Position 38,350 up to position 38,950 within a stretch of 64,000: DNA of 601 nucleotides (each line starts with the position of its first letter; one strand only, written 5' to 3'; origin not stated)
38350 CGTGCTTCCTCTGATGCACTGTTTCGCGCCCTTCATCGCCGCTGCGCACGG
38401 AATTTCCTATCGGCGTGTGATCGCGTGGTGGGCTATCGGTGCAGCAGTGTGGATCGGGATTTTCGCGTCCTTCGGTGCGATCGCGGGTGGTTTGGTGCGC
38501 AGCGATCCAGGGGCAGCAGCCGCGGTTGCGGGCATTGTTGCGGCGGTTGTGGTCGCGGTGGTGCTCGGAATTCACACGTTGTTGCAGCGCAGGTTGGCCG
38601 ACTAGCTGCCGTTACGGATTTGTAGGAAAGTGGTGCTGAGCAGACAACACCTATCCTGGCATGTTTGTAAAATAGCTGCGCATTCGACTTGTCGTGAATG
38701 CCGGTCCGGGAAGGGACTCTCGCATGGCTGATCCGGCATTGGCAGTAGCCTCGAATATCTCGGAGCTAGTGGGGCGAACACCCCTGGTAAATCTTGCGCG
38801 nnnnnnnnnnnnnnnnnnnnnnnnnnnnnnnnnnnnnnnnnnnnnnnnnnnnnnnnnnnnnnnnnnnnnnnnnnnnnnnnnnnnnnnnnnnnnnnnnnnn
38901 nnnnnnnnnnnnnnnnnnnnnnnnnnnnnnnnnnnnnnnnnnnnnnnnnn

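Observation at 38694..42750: Three-gene PLP/FAD cassette (SbnA-like / FAD-NAD(P)-binding / Y4yA-SbnH-like decarboxylase), candidate diaminopropionate- or diamine-derived metabolite pathway with no NRPS or NIS synthetase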

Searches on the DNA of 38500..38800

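Call 64: search_rna_families(source=window, start=38500, end=38800, threshold=evalue, max_evalue=1)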
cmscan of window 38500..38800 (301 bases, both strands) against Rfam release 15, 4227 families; matches with E-value up to 1: 0.
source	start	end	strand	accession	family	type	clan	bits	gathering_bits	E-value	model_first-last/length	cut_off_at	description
